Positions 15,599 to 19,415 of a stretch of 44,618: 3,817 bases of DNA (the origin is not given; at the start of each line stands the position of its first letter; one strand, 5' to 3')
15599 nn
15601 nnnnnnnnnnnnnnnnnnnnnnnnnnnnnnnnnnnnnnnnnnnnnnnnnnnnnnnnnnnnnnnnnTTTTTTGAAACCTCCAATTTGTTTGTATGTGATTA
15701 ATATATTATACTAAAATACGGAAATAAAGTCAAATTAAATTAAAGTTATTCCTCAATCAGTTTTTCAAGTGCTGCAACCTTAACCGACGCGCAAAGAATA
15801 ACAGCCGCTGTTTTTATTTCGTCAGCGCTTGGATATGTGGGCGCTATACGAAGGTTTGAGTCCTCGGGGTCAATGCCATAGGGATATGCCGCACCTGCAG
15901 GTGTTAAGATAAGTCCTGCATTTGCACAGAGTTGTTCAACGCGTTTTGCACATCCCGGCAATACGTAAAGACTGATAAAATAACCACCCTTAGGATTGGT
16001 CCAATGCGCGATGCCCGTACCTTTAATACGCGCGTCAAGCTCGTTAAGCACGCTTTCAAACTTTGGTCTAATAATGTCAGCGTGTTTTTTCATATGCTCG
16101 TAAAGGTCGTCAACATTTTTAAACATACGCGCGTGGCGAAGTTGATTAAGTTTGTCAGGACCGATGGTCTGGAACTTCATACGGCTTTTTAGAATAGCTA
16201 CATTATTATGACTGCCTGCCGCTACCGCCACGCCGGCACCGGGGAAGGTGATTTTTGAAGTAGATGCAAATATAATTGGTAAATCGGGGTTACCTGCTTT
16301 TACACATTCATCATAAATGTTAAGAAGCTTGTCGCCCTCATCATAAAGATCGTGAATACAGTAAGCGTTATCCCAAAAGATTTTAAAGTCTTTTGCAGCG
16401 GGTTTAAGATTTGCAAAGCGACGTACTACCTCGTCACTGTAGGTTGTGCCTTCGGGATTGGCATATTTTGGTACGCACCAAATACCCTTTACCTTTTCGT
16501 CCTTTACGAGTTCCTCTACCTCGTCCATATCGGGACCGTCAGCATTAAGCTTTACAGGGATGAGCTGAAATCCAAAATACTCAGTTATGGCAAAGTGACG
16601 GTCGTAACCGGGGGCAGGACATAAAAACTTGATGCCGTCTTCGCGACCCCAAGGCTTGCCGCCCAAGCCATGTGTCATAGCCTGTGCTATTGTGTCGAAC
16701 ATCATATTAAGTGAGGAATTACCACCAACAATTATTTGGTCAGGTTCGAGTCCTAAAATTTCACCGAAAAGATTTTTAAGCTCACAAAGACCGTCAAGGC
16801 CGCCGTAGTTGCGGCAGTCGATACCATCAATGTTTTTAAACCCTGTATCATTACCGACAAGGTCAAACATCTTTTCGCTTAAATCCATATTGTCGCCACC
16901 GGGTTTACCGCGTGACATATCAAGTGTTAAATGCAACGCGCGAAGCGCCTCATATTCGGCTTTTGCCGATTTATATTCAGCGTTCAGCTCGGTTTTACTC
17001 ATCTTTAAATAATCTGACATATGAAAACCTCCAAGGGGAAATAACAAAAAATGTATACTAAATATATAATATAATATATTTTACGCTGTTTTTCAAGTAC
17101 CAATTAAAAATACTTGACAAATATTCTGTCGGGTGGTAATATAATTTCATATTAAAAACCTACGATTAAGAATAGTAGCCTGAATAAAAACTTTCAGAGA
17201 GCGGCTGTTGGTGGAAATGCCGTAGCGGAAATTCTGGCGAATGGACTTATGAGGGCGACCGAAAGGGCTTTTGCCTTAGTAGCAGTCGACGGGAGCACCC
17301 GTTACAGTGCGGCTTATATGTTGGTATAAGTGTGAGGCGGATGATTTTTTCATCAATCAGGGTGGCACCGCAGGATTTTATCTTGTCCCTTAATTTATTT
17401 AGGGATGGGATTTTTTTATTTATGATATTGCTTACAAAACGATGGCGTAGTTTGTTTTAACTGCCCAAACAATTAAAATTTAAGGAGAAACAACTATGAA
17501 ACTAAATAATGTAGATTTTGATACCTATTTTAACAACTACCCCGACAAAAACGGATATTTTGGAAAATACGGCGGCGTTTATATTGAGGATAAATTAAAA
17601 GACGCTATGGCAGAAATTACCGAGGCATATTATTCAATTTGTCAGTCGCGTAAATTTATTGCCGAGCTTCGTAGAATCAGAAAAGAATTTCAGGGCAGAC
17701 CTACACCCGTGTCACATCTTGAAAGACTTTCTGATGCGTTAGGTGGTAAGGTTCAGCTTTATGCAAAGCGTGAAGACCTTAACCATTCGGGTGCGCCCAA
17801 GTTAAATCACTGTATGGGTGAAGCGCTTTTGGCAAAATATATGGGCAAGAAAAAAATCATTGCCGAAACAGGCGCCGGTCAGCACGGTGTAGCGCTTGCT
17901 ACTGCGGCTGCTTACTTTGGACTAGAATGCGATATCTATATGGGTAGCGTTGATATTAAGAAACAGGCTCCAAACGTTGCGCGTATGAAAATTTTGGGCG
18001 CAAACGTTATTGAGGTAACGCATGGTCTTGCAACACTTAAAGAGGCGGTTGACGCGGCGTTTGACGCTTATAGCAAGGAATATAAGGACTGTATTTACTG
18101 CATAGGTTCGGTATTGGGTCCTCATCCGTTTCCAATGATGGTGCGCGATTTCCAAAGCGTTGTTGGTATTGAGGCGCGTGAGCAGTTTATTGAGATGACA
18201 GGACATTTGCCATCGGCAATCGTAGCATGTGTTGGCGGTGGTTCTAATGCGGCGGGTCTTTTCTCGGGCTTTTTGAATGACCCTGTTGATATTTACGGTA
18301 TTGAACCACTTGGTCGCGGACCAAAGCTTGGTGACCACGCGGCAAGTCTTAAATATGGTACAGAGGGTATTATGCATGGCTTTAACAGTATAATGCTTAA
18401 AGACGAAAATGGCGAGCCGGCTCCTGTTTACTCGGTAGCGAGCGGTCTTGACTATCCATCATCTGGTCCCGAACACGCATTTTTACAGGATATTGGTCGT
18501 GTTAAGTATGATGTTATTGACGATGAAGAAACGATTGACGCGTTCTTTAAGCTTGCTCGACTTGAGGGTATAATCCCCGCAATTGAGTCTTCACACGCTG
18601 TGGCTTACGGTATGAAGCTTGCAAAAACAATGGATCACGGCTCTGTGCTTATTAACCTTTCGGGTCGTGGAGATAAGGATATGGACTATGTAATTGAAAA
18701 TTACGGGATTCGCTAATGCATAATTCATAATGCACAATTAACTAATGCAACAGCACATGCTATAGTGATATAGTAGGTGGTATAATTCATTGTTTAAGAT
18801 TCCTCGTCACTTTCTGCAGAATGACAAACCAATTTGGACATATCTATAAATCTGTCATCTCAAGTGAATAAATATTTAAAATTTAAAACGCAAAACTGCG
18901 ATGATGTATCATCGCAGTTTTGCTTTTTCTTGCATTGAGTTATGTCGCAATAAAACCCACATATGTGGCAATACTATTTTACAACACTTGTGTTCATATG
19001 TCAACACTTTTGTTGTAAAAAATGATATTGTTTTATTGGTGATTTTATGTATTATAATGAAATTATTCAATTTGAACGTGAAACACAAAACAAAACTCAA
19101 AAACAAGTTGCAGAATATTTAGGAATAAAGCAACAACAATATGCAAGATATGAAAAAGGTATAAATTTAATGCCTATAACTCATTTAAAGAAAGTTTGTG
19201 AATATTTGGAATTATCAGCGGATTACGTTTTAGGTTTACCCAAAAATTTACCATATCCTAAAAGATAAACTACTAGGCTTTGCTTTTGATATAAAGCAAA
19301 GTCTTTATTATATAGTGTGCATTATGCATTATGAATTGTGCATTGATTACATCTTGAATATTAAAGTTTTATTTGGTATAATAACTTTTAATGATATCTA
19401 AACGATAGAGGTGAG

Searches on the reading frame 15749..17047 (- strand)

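Call 25: search_protein_families(library=pfam, proteins=[window:15749-17047:-], max_evalue=0.001)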
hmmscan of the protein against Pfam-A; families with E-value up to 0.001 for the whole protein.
window:15749-17047:- (433 aa): 1 family
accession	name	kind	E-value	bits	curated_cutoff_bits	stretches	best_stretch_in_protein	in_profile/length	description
PF12897.13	Asp_aminotransf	-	6.7e-158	526.3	27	1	16-431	1-418/421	Aspartate amino-transferase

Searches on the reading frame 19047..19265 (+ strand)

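Call 3: search_protein_families(library=pfam, proteins=[window:19047-19265:+], max_evalue=0.01)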
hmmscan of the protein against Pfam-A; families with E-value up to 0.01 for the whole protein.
window:19047-19265:+ (73 aa): 4 families
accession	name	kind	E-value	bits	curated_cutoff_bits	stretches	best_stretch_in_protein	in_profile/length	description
PF01381.28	HTH_3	-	1.4e-12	47.9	23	1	10-60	4-54/55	Helix-turn-helix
PF12844.13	HTH_19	-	9.4e-08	32.3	30.2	1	7-62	4-59/64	Helix-turn-helix domain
PF13560.12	HTH_31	-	7.8e-06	26.5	27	1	11-59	10-59/64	Helix-turn-helix domain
PF13443.12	HTH_26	-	3.3e-05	24.5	22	1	15-57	10-53/63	Cro/C1-type HTH DNA-binding domain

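Call 4: search_protein_families(library=ncbifam, proteins=[window:19047-19265:+], max_evalue=0.01)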
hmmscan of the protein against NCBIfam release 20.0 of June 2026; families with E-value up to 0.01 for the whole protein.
window:19047-19265:+ (73 aa): 13 families
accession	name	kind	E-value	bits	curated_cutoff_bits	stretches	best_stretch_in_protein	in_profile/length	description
NF041951.1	phage_RstR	subfamily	1.5e-12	47.7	80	1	1-63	1-63/108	RstR family transcriptional repressor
NF047948.1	male_kill_WMK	equivalog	8.2e-06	25.5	300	1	11-58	14-61/300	WO male-killing family protein Wmk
NF006158.0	PRK08301.1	equivalog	0.00043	19.8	339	1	12-39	202-229/241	RNA polymerase sporulation sigma factor SigE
NF041575.1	antitoxPezA_Strep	equivalog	0.00049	20.1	290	1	6-63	5-62/158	type II toxin-antitoxin system antitoxin PezA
NF040522.1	VC1465_fam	subfamily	0.0005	20.1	70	1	7-48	1-42/111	VC1465 family Xer recombination activation factor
TIGR03830.1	CxxCG_CxxCG_HTH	subfamily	0.00062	19.6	61.8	1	7-43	70-106/127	type II TA system antitoxin MqsA family protein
NF004052.0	PRK05572.1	subfamily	0.00066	19.3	311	1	10-39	213-242/252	SigF/SigG family RNA polymerase sporulation sigma factor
TIGR02885.1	spore_sigF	equivalog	0.00068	19.5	321.45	1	7-39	191-223/231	RNA polymerase sporulation sigma factor SigF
NF007271.0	PRK09726.1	equivalog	0.0011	18.9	79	1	8-58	18-68/88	type II toxin-antitoxin system antitoxin HipB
TIGR00270.2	TIGR00270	equivalog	0.0012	18.6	110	1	3-51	76-123/159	multiprotein bridging factor aMBF1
TIGR02835.1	spore_sigmaE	equivalog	0.0017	17.8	348.6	1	12-39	195-222/234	RNA polymerase sporulation sigma factor SigE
TIGR02980.1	SigBFG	subfamily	0.0051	16.5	234.35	1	11-37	190-216/227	SigB/SigF/SigG family RNA polymerase sigma factor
TIGR02850.1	spore_sigG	equivalog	0.0058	16.1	457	1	6-39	213-246/254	RNA polymerase sporulation sigma factor SigG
